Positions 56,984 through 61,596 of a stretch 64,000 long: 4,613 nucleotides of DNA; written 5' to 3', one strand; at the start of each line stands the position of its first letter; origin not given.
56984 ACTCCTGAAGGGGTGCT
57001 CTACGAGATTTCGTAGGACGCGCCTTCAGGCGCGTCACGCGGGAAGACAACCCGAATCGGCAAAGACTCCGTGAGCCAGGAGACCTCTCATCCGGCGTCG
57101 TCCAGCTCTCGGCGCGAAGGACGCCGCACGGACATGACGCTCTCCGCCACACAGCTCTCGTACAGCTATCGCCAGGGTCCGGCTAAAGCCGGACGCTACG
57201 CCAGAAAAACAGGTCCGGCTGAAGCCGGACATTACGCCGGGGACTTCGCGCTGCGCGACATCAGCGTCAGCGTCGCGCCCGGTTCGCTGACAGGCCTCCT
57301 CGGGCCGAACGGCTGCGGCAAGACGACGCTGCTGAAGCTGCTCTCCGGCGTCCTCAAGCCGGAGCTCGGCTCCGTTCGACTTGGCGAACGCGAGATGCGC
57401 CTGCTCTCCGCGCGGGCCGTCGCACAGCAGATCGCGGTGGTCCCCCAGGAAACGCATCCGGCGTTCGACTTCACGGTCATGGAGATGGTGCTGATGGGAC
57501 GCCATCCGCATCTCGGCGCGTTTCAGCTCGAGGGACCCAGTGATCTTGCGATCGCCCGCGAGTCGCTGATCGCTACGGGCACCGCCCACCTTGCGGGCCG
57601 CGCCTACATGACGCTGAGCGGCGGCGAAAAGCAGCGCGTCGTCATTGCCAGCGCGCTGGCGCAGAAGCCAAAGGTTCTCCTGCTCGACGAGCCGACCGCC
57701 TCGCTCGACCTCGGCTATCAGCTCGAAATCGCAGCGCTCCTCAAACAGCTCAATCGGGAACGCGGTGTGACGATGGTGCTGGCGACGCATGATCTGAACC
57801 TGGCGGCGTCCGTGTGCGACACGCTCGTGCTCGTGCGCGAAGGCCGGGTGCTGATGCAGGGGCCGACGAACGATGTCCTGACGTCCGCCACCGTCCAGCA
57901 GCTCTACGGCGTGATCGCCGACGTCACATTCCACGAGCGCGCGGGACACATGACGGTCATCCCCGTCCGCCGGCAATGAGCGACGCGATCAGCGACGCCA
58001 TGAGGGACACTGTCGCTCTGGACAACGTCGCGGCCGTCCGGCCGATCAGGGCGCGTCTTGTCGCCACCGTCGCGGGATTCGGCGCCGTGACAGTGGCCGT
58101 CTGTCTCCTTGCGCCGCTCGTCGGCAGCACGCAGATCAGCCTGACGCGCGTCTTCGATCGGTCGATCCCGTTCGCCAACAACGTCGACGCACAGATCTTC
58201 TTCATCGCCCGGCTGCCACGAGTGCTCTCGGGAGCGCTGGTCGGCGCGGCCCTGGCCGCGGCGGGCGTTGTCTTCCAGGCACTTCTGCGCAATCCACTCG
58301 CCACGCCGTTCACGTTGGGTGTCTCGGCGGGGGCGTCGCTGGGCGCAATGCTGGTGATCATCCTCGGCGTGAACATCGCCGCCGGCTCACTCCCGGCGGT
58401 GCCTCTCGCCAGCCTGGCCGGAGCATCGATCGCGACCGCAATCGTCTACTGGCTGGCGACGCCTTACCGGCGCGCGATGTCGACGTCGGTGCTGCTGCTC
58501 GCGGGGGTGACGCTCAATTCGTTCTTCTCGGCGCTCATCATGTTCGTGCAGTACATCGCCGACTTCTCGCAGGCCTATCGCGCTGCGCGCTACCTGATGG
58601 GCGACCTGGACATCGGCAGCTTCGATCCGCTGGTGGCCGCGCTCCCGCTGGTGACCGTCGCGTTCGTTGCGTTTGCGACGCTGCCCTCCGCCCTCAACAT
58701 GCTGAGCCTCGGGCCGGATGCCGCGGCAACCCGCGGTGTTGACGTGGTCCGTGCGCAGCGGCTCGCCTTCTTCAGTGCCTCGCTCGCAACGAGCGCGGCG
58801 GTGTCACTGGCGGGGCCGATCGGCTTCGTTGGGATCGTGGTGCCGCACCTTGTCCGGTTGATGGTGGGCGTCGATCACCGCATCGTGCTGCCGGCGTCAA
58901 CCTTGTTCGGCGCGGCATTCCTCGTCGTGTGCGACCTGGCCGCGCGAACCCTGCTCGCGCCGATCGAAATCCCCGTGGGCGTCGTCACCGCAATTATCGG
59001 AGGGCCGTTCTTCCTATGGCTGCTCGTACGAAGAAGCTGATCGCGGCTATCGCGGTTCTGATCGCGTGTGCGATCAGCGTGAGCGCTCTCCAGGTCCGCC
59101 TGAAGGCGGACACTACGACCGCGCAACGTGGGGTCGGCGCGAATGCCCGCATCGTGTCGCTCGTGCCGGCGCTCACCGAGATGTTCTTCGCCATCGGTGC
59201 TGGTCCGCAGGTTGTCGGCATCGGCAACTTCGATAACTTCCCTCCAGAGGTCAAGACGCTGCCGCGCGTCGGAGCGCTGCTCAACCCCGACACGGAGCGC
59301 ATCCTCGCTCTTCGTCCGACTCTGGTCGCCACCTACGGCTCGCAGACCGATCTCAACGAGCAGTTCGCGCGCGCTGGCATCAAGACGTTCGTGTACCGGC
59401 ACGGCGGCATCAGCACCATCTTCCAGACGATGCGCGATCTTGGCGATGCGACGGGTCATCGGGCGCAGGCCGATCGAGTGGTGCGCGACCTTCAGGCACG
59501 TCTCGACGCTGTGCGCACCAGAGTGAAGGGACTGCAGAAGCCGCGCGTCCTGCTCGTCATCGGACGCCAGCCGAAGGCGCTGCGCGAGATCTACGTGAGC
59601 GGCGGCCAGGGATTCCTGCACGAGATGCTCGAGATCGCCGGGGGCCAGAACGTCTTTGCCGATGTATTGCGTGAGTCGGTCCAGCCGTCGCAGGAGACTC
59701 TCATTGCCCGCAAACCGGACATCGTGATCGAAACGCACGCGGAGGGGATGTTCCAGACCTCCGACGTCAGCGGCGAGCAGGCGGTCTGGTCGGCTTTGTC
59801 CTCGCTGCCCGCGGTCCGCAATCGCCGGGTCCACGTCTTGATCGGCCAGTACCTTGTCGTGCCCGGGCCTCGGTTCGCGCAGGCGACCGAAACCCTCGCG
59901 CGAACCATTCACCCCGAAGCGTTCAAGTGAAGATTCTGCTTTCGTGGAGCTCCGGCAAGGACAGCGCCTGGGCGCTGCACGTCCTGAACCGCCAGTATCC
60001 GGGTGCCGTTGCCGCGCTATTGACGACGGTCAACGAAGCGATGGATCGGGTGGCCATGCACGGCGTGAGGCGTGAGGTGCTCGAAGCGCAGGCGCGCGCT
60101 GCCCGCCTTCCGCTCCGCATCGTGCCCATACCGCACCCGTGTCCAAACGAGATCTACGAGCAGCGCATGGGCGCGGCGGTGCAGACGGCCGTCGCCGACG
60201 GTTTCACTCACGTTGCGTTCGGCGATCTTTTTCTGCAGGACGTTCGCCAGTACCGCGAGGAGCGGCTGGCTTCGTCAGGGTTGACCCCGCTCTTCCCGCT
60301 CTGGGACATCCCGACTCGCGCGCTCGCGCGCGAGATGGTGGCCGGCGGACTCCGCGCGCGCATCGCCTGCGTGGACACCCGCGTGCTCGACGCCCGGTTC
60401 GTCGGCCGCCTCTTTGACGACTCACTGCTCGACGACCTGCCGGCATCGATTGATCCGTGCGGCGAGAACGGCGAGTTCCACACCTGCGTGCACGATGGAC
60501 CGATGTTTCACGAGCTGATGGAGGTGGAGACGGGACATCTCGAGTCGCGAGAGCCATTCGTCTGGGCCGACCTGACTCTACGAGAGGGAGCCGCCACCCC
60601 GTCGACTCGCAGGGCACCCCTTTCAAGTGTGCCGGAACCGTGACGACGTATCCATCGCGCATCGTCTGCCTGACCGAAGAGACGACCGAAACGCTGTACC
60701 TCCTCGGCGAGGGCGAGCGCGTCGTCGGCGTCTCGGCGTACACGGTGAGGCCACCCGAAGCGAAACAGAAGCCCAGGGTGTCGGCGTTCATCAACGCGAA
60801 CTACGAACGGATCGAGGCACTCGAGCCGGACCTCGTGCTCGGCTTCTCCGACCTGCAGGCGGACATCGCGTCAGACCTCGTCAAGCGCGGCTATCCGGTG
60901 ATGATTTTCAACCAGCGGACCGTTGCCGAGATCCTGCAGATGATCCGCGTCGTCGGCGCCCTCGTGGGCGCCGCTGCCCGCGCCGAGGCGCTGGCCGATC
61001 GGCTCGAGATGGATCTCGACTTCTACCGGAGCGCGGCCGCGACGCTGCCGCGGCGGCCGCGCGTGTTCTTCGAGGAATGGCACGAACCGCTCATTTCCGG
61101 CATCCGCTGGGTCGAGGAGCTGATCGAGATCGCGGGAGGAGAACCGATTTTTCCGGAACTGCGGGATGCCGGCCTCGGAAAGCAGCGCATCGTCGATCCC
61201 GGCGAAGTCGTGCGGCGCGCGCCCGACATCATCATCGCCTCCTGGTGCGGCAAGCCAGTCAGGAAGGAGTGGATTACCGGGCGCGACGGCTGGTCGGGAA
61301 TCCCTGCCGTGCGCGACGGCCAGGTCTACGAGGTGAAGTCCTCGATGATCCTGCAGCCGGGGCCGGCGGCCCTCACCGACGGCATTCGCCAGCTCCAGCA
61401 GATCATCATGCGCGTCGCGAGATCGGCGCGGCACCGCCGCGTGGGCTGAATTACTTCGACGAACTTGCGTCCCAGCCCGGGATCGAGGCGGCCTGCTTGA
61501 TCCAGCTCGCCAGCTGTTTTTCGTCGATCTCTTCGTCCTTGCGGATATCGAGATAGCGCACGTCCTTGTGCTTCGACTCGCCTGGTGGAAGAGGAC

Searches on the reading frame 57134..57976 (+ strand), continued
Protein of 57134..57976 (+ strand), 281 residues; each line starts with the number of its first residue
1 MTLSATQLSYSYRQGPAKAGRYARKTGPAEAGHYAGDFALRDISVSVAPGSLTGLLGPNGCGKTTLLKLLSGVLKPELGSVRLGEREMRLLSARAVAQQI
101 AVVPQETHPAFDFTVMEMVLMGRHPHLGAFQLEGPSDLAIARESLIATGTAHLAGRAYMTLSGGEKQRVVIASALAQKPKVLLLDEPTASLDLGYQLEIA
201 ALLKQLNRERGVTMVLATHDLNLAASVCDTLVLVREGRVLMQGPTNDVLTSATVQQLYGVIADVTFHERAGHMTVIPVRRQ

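Call 62: search_solved_structures(query=window:57134-57976:+, show_alignments=1, max_evalue=1e-20)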
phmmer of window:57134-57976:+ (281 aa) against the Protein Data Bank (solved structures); distinct sequences matched with E-value up to 1e-20: 259 (the best 60 are shown).
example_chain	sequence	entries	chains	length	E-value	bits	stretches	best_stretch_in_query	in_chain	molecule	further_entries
7lb8_U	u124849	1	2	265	5.3e-49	170.2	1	36-268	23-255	Iron(3+)-hydroxamate import ATP-binding protein FhuC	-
8zpx_B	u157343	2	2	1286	2.4e-46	161.5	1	40-250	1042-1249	ABC transporter B family member 1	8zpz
9juj_A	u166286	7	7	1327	2.7e-46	161.4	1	40-250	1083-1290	ABC transporter B family member 1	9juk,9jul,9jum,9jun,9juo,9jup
8zq4_B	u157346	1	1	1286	1.7e-45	158.7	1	40-250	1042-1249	ABC transporter B family member 1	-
9nfi_A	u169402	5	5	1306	1.4e-44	155.7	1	40-249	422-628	Permeability Glycoprotein (P-gp)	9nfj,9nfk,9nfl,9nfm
4f4c_A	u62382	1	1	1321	5.3e-44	153.8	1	40-249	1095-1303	Multidrug resistance protein pgp-1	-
7niu_A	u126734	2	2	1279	2e-42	148.6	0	40-250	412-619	Isoform 2 of Phosphatidylcholine translocator ABCB4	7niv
9ody_A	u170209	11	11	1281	3.3e-42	148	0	40-247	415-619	ATP-binding cassette, sub-family B (MDR/TAP), member 4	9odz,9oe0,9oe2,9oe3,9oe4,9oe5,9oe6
9oe1_A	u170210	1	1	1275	6.2e-42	147.1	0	40-247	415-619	ATP-binding cassette, sub-family B (MDR/TAP), member 4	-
6ujt_A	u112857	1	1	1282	1.3e-41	145.9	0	40-250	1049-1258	ATP-dependent translocase ABCB1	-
6ujp_A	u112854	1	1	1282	1.4e-41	145.9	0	40-250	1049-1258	ATP-dependent translocase ABCB1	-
6ujw_A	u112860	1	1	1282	1.4e-41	145.9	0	40-250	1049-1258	ATP-dependent translocase ABCB1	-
6ujs_A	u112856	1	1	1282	1.4e-41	145.9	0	40-250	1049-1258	ATP-dependent translocase ABCB1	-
6ujr_A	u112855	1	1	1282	1.4e-41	145.9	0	40-250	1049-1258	ATP-dependent translocase ABCB1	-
4m1m_A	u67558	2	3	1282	1.4e-41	145.9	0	40-250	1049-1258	Multidrug resistance protein 1A | ATP-dependent translocase ABCB1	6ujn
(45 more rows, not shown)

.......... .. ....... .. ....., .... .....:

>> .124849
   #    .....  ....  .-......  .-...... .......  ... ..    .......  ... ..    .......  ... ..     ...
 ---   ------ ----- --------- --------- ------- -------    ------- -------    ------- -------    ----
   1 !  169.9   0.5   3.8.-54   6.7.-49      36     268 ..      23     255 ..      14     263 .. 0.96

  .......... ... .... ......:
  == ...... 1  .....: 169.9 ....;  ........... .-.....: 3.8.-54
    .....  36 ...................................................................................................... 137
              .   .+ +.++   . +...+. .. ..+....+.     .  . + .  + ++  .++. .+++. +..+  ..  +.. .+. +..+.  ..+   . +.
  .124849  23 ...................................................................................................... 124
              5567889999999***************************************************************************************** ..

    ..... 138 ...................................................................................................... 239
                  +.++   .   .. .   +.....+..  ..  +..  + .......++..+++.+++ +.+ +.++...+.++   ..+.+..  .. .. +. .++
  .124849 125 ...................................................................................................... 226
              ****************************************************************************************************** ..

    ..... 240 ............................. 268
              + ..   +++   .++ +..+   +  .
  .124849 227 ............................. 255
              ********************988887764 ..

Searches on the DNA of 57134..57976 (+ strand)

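Call 27: search_rna_families(sources=[L161, L162, L163, L164, L165, L166, L167, L168, L169, L170, L171], threshold=gathering, show_alignments=0)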
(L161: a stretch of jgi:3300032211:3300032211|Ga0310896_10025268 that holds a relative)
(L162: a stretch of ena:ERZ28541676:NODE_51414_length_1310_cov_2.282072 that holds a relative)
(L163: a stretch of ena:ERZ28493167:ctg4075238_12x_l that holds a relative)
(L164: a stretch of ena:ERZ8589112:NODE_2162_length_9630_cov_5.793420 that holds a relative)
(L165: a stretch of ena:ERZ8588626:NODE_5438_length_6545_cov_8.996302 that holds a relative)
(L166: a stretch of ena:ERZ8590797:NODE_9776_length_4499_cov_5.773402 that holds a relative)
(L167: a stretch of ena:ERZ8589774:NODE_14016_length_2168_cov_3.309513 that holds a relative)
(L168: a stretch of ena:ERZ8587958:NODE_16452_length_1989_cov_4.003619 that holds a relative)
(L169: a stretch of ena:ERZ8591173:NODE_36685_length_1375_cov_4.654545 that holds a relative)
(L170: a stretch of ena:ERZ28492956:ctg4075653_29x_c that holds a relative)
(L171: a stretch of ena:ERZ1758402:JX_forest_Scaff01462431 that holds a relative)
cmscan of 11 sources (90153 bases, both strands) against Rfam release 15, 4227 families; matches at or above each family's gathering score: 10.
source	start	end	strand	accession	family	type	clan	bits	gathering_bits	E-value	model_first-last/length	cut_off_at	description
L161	825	1067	+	RF00174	Cobalamin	Cis-reg; riboswitch;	CL00101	83.4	31.5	6.4e-19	1-189/189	no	Cobalamin riboswitch aptamer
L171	7750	7995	+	RF00174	Cobalamin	Cis-reg; riboswitch;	CL00101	70.5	31.5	3.2e-15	1-189/189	no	Cobalamin riboswitch aptamer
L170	9860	9973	+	RF00174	Cobalamin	Cis-reg; riboswitch;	CL00101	59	31.5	6.5e-12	1-189/189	no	Cobalamin riboswitch aptamer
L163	9845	9973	+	RF00174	Cobalamin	Cis-reg; riboswitch;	CL00101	58.6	31.5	8.1e-12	1-189/189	no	Cobalamin riboswitch aptamer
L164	983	1134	+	RF00174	Cobalamin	Cis-reg; riboswitch;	CL00101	55.1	31.5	8.5e-11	1-189/189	no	Cobalamin riboswitch aptamer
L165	3861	4012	+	RF00174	Cobalamin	Cis-reg; riboswitch;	CL00101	55.1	31.5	8.5e-11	1-189/189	no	Cobalamin riboswitch aptamer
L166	1361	1512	+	RF00174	Cobalamin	Cis-reg; riboswitch;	CL00101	55.1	31.5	8.5e-11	1-189/189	no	Cobalamin riboswitch aptamer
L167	335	486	+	RF00174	Cobalamin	Cis-reg; riboswitch;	CL00101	55.1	31.5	8.5e-11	1-189/189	no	Cobalamin riboswitch aptamer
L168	589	740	+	RF00174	Cobalamin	Cis-reg; riboswitch;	CL00101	55.1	31.5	8.5e-11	1-189/189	no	Cobalamin riboswitch aptamer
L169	1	112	+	RF00174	Cobalamin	Cis-reg; riboswitch;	CL00101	55.1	31.5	8.3e-11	29-189/189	5'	Cobalamin riboswitch aptamer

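Call 28: search_rna_families(sources=[L001, L002, L003, L004, L081, L082, L083, L084, L085, L086, L087, L088, L117], threshold=gathering, show_alignments=0)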
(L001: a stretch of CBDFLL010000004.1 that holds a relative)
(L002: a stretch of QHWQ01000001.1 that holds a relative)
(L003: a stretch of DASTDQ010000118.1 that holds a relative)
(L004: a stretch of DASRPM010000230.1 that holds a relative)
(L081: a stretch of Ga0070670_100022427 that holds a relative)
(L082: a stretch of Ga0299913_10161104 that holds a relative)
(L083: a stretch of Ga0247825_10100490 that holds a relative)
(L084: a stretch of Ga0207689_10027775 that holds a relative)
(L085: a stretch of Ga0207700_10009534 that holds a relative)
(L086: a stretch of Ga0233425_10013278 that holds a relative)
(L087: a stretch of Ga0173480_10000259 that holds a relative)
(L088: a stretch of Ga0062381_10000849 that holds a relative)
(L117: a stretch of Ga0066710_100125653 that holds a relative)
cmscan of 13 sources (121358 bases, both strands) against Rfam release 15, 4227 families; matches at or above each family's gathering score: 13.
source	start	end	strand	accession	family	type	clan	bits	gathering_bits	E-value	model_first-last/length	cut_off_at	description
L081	3096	3264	+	RF00174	Cobalamin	Cis-reg; riboswitch;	CL00101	89.6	31.5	1.5e-20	1-189/189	no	Cobalamin riboswitch aptamer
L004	9742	9941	+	RF00174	Cobalamin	Cis-reg; riboswitch;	CL00101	86.8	31.5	9.5e-20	1-189/189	no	Cobalamin riboswitch aptamer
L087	2692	2877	+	RF00174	Cobalamin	Cis-reg; riboswitch;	CL00101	86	31.5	1.6e-19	1-189/189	no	Cobalamin riboswitch aptamer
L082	738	894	+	RF00174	Cobalamin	Cis-reg; riboswitch;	CL00101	85.6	31.5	2.1e-19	22-169/189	no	Cobalamin riboswitch aptamer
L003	2590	2724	+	RF00174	Cobalamin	Cis-reg; riboswitch;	CL00101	75.1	31.5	2.1e-16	45-169/189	no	Cobalamin riboswitch aptamer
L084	1601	1777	+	RF00174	Cobalamin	Cis-reg; riboswitch;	CL00101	69.8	31.5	6.9e-15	45-169/189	no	Cobalamin riboswitch aptamer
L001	9798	9925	+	RF00174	Cobalamin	Cis-reg; riboswitch;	CL00101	66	31.5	8.3e-14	1-189/189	no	Cobalamin riboswitch aptamer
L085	190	305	+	RF00174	Cobalamin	Cis-reg; riboswitch;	CL00101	54.2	31.5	2e-10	1-189/189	no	Cobalamin riboswitch aptamer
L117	81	245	+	RF00174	Cobalamin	Cis-reg; riboswitch;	CL00101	50.3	31.5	2.6e-09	1-189/189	no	Cobalamin riboswitch aptamer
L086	3775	3916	+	RF00174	Cobalamin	Cis-reg; riboswitch;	CL00101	48.6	31.5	8.1e-09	1-189/189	no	Cobalamin riboswitch aptamer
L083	767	842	+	RF00174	Cobalamin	Cis-reg; riboswitch;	CL00101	47.7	31.5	1.5e-08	46-168/189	no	Cobalamin riboswitch aptamer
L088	1300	1425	+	RF00174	Cobalamin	Cis-reg; riboswitch;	CL00101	43.4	31.5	2.5e-07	1-189/189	no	Cobalamin riboswitch aptamer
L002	9207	9285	+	RF01689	AdoCbl-II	Cis-reg; riboswitch;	CL00101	42.9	36.5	1.1e-06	1-81/81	no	AdoCbl-II (Cobalamin/B12) riboswitch aptamer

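Call 65: search_rna_families(sources=[L172, L174, L175, L084, L081], threshold=gathering, show_alignments=5)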
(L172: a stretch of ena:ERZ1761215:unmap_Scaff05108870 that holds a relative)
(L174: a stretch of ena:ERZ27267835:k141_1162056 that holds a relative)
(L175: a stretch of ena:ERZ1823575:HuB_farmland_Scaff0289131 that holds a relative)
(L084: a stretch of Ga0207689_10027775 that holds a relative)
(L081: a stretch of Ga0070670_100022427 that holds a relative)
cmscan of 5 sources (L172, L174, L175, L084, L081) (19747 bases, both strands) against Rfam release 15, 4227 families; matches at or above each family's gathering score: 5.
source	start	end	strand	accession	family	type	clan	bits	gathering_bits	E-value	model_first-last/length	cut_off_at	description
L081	3096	3264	+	RF00174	Cobalamin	Cis-reg; riboswitch;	CL00101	89.6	31.5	2.5e-21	1-189/189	no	Cobalamin riboswitch aptamer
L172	1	227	+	RF00174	Cobalamin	Cis-reg; riboswitch;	CL00101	82.6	31.5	2.4e-19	22-189/189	5'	Cobalamin riboswitch aptamer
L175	5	235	+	RF00174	Cobalamin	Cis-reg; riboswitch;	CL00101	76.1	31.5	1.7e-17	22-169/189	no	Cobalamin riboswitch aptamer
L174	1957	2135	+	RF00174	Cobalamin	Cis-reg; riboswitch;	CL00101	75.1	31.5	3.5e-17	45-169/189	no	Cobalamin riboswitch aptamer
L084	1601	1777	+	RF00174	Cobalamin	Cis-reg; riboswitch;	CL00101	69.8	31.5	1.1e-15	45-169/189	no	Cobalamin riboswitch aptamer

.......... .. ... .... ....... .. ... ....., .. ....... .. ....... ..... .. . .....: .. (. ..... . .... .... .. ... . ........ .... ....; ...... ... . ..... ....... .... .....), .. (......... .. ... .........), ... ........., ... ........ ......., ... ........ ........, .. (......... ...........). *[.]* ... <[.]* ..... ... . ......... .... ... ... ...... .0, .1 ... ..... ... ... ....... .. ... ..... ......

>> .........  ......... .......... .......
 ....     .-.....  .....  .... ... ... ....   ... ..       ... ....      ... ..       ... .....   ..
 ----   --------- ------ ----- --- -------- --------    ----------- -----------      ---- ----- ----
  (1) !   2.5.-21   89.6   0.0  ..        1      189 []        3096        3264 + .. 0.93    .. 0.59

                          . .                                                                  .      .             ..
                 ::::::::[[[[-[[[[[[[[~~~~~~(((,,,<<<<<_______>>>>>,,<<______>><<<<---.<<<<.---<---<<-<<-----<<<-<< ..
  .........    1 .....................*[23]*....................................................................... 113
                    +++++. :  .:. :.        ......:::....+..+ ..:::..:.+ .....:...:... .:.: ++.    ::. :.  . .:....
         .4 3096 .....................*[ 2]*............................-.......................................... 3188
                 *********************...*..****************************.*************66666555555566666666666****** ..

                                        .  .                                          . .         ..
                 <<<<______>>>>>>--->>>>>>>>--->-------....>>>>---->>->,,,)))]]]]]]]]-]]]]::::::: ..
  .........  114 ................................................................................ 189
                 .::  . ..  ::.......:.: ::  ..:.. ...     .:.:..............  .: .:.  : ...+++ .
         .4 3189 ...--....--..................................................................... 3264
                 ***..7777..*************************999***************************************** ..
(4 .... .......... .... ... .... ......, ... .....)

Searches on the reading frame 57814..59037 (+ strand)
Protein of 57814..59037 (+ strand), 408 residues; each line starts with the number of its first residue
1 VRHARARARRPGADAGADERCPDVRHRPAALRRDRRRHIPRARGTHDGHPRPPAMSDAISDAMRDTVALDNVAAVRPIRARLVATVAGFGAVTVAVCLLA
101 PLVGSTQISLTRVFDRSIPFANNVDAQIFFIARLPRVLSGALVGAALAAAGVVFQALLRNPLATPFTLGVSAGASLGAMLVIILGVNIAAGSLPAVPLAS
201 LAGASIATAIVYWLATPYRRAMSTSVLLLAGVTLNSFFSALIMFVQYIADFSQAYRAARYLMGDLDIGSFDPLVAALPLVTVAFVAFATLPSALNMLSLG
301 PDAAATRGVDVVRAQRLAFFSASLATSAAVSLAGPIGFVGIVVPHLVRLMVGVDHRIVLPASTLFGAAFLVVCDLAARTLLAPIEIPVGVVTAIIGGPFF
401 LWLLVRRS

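Call 15: search_protein_families(library=pfam, proteins=[window:57814-59037:+])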
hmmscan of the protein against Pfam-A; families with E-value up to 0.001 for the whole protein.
window:57814-59037:+ (408 aa): 1 family
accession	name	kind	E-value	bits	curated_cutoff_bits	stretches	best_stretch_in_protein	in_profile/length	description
PF01032.23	FecCD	-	1.4e-85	287.6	26.5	1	93-406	2-311/311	FecCD transport family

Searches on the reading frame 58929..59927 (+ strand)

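Call 15: search_protein_families(library=pfam, proteins=[window:58929-59927:+])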
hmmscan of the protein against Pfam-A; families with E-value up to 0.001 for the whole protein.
window:58929-59927:+ (333 aa): 1 family
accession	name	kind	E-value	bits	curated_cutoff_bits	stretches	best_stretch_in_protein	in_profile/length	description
PF01497.23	Peripla_BP_2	-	4.6e-33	115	27.5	1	75-304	1-231/235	Periplasmic binding protein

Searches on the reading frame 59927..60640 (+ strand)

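Call 15: search_protein_families(library=pfam, proteins=[window:59927-60640:+])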
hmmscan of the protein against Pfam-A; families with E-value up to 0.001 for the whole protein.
window:59927-60640:+ (238 aa): 1 family
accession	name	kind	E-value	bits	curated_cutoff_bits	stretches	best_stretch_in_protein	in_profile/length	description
PF01902.24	Diphthami_syn_2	-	2.3e-26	93.1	23.2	1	1-205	1-203/219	Diphthamide synthase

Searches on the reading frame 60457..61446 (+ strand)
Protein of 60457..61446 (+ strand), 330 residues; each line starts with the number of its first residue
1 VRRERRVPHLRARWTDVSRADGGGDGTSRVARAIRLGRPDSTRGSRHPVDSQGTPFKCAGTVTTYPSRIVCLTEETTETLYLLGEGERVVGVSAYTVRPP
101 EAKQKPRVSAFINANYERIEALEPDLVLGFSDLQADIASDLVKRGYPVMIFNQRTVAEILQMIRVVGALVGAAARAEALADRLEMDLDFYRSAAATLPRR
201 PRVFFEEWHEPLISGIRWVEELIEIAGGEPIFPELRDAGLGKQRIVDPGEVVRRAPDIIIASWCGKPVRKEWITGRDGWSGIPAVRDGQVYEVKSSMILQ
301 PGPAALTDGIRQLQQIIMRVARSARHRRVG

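Call 15: search_protein_families(library=pfam, proteins=[window:60457-61446:+])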
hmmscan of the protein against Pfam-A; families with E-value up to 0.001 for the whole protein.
window:60457-61446:+ (330 aa): 1 family
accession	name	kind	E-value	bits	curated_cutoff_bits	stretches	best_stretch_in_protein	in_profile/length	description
PF01497.23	Peripla_BP_2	-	3.3e-44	151.5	27.5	1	69-295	1-233/235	Periplasmic binding protein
